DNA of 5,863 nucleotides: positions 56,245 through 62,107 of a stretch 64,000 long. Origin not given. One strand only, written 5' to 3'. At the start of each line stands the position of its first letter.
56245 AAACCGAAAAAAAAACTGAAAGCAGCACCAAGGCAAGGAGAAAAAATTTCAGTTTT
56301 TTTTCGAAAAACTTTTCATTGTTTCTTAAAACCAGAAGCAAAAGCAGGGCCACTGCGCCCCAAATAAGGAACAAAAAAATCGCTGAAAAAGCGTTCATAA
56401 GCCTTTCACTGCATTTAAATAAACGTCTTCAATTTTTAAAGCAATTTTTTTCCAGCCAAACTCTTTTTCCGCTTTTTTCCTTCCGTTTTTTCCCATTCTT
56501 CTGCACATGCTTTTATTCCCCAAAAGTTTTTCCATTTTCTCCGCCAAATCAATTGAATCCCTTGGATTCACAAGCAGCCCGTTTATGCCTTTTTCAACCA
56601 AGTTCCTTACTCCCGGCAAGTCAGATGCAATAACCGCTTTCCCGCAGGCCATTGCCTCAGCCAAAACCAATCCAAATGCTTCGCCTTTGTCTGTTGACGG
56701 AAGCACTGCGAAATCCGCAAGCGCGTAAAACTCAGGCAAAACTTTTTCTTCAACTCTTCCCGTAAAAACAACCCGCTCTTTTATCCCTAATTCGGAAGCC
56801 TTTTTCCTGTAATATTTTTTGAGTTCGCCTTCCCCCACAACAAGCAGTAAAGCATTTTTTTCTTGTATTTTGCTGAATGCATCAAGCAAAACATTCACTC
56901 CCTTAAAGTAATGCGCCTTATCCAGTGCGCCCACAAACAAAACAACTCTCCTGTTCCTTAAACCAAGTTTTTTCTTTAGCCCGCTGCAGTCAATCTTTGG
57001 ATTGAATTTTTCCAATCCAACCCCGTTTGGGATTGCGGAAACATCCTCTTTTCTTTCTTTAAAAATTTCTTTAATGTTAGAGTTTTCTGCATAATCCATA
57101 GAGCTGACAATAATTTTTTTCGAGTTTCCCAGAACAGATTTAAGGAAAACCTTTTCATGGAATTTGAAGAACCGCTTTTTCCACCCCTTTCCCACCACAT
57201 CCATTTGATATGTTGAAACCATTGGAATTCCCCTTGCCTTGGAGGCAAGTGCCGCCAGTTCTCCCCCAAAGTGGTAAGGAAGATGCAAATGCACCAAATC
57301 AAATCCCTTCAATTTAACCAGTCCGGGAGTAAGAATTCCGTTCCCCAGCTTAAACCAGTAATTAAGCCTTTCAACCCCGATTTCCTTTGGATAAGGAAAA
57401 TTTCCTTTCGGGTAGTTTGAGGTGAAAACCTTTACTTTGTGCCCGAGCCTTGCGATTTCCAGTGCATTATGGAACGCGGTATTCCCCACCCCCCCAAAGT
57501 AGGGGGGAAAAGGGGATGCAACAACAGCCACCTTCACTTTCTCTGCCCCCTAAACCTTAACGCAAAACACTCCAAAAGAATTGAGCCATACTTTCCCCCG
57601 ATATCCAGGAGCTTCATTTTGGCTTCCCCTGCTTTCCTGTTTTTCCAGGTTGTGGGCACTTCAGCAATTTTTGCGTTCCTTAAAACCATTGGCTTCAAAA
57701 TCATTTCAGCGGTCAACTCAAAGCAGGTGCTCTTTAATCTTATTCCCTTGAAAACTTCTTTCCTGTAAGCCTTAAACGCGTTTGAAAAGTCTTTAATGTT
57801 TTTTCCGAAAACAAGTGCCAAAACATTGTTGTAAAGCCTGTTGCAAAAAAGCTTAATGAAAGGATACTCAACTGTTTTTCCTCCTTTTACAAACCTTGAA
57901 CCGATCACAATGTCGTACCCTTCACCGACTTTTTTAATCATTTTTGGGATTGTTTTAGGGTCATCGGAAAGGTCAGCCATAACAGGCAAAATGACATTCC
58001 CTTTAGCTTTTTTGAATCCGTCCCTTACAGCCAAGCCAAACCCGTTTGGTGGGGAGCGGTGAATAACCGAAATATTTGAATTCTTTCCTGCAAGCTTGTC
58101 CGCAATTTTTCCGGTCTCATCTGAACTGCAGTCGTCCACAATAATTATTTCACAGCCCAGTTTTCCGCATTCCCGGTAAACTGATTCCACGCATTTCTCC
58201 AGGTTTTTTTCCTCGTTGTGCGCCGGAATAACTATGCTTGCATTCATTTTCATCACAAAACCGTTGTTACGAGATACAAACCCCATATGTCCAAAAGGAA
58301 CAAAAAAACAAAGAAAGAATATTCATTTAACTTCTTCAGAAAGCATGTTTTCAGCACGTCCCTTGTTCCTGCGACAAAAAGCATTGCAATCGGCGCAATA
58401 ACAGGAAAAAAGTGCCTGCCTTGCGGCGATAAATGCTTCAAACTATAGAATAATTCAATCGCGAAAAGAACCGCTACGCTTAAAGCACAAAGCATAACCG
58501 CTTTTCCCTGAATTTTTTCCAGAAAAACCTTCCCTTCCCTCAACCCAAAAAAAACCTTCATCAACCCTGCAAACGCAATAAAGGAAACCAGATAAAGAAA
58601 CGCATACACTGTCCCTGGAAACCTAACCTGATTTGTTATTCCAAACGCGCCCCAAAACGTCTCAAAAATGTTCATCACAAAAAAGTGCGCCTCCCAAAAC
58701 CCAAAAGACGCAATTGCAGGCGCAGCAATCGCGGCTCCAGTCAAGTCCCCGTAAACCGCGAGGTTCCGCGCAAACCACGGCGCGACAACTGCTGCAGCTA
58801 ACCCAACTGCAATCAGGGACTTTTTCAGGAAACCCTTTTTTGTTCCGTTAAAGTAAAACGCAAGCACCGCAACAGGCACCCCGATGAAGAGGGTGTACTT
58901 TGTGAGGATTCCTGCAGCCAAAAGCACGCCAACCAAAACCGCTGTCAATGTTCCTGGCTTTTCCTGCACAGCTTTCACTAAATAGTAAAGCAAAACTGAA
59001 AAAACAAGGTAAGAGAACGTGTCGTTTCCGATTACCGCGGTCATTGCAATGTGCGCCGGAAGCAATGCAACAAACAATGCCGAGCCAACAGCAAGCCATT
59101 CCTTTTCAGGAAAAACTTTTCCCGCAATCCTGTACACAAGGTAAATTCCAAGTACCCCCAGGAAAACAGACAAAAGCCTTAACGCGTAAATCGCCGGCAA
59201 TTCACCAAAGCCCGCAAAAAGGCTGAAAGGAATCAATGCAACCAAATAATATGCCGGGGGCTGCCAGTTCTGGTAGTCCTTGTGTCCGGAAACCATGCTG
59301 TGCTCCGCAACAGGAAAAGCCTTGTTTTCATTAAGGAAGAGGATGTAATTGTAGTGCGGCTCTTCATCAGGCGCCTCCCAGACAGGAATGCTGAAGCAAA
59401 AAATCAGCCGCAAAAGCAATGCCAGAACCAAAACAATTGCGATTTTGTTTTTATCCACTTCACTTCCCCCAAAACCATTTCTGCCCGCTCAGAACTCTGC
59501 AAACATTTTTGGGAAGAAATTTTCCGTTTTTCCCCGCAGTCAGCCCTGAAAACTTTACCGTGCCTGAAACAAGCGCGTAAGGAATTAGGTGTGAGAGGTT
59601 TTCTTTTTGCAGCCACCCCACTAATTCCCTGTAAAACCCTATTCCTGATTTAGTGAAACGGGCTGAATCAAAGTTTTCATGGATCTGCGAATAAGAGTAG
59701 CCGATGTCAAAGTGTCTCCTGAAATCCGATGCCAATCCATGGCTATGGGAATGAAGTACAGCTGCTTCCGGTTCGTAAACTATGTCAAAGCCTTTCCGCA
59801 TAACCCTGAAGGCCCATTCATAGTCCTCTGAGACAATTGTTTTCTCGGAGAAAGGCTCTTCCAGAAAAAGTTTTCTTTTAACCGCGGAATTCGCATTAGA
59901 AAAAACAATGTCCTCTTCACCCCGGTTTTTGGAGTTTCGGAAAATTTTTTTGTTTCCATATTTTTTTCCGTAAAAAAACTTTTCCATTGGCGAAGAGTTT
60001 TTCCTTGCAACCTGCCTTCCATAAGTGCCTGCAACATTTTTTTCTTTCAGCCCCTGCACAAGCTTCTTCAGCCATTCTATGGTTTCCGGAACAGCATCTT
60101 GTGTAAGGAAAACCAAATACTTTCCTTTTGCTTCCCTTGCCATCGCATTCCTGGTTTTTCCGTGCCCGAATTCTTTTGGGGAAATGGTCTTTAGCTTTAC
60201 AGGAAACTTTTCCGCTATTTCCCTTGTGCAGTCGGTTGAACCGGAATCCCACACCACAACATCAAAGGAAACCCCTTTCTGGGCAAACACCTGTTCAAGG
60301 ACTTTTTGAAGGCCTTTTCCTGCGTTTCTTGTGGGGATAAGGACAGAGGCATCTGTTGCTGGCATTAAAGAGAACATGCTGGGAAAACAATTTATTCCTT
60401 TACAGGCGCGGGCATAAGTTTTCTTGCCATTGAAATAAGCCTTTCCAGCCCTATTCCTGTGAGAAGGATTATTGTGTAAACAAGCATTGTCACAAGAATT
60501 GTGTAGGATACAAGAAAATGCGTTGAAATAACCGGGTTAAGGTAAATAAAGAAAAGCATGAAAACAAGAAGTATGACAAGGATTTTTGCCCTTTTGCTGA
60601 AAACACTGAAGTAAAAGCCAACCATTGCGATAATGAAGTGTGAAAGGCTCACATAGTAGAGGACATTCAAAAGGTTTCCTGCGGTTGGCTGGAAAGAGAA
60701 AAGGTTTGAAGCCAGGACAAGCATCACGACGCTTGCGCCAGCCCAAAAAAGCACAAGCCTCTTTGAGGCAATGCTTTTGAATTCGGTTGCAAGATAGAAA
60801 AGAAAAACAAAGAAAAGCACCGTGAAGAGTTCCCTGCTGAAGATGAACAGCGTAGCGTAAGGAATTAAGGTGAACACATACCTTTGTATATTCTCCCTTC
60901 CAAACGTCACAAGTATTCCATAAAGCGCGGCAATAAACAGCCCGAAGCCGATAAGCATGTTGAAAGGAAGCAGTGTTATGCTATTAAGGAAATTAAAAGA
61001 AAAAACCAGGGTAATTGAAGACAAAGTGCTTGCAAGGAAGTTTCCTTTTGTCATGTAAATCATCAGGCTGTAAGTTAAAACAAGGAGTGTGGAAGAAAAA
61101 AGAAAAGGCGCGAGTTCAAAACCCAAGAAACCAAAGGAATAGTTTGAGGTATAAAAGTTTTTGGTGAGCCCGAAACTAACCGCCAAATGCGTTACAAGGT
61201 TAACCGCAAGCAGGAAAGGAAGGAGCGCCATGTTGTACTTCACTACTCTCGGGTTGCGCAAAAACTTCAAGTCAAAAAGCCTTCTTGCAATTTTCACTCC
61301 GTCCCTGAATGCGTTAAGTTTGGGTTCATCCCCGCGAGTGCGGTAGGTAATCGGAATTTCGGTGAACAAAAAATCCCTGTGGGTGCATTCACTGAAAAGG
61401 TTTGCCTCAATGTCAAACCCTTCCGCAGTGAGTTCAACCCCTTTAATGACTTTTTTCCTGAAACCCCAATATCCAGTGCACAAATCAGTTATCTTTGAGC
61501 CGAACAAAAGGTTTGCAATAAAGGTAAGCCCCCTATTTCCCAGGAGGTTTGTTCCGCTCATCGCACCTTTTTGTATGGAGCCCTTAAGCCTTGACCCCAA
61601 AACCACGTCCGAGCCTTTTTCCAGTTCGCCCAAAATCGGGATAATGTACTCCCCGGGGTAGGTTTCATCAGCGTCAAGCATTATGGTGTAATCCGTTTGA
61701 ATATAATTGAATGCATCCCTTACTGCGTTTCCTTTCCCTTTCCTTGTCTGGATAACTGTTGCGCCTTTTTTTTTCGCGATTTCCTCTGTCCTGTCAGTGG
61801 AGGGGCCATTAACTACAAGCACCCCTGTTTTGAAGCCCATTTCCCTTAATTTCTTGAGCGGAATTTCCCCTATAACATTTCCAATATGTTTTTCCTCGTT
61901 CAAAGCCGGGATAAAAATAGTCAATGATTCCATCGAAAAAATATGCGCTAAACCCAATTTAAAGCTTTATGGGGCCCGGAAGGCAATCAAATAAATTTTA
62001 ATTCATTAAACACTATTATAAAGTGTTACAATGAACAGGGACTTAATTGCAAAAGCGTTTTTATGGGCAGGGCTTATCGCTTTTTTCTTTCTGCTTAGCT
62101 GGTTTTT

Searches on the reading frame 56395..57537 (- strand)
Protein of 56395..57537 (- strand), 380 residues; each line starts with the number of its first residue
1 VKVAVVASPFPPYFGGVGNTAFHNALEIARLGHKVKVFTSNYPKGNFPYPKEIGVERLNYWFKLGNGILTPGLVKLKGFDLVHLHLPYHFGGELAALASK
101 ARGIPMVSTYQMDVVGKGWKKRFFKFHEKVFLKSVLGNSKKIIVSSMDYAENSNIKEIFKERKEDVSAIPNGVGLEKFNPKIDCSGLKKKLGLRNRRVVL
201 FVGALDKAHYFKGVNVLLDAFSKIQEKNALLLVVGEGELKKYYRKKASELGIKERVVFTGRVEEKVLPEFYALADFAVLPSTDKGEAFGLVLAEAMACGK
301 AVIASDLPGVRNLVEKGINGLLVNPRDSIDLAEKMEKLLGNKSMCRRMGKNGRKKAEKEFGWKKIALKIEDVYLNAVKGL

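Call 37: search_protein_families(library=pfam, proteins=[window:56395-57537:-], max_evalue=0.0001)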
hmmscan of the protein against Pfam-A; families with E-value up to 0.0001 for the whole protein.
window:56395-57537:- (380 aa): 5 families
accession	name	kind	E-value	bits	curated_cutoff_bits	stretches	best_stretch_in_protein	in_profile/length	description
PF00534.26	Glycos_transf_1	-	9.4e-44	149.4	26.4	1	189-354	7-171/172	Glycosyl transferases group 1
PF13692.12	Glyco_trans_1_4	-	2.1e-39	135.5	27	1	197-341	2-142/142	Glycosyl transferases group 1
PF13439.12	Glyco_transf_4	-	1.2e-14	55.2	28.5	1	14-176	1-169/170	Glycosyltransferase Family 4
PF13579.12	Glyco_trans_4_4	-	4.6e-12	47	29.7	1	15-152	1-141/158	Glycosyl transferase 4-like domain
PF13524.12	Glyco_trans_1_2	-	4.6e-10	40.1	25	1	232-370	18-143/144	Glycosyl transferase-like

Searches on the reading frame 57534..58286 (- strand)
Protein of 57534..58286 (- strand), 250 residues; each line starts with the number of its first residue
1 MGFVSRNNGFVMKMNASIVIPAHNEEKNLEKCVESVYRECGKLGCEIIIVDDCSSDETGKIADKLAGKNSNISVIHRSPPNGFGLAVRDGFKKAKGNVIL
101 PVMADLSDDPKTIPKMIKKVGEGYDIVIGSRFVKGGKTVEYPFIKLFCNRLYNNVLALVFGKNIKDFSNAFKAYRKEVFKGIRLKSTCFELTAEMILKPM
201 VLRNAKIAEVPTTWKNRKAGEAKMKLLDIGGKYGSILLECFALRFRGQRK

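Call 37: search_protein_families(library=pfam, proteins=[window:57534-58286:-], max_evalue=0.0001)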
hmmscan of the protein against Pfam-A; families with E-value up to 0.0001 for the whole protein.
window:57534-58286:- (250 aa): 2 families
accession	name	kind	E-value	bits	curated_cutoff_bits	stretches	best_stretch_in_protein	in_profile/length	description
PF00535.33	Glycos_transf_2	-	2.5e-36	125.6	23.3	1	17-181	1-166/168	Glycosyl transferase family 2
PF13641.12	Glyco_tranf_2_3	-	1.2e-06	29.2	27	1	17-148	4-132/230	Glycosyltransferase like family 2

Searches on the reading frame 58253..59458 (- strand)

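Call 37: search_protein_families(library=pfam, proteins=[window:58253-59458:-], max_evalue=0.0001)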
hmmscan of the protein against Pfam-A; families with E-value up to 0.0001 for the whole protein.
window:58253-59458:- (401 aa): 1 family
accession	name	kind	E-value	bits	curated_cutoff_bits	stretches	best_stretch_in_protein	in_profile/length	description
PF13231.12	PMT_2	-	3e-13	50.7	26.1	1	67-227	3-156/160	Dolichyl-phosphate-mannose-protein mannosyltransferase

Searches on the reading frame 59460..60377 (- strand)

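Call 37: search_protein_families(library=pfam, proteins=[window:59460-60377:-], max_evalue=0.0001)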
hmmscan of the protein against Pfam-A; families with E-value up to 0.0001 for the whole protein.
window:59460-60377:- (305 aa): 3 families
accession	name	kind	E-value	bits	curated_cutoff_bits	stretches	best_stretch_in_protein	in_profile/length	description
PF00535.33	Glycos_transf_2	-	3.6e-22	79.5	23.3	1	11-171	1-164/168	Glycosyl transferase family 2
PF13641.12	Glyco_tranf_2_3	-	4.3e-15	56.8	27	1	10-221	3-223/230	Glycosyltransferase like family 2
PF10111.15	Glyco_tranf_2_2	-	8.8e-05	22.6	27.3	0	11-224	1-233/276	Glycosyltransferase like family 2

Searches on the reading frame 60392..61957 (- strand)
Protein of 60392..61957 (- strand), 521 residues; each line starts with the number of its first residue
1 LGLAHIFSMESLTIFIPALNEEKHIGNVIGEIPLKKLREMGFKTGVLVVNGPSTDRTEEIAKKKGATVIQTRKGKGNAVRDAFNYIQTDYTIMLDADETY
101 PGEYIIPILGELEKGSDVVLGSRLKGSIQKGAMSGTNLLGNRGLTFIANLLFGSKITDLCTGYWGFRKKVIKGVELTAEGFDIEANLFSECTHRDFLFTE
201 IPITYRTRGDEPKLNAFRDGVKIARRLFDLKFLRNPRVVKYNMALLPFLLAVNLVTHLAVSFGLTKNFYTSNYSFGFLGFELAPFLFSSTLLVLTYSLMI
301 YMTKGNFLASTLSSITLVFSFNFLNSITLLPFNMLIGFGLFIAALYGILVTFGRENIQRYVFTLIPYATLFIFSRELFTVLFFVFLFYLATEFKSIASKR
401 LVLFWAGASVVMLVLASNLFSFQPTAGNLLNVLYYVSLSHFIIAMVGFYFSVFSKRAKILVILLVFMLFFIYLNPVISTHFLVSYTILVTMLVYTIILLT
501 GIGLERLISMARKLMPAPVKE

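Call 39: search_protein_families(library=pfam, proteins=[window:60392-61957:-], max_evalue=0.01)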
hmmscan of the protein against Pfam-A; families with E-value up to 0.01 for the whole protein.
window:60392-61957:- (521 aa): 2 families
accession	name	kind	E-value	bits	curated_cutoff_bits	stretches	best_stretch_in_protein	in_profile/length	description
PF00535.33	Glycos_transf_2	-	6.9e-20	72.1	23.3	1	13-172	1-165/168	Glycosyl transferase family 2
PF13641.12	Glyco_tranf_2_3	-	0.00061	20.3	27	1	12-106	3-105/230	Glycosyltransferase like family 2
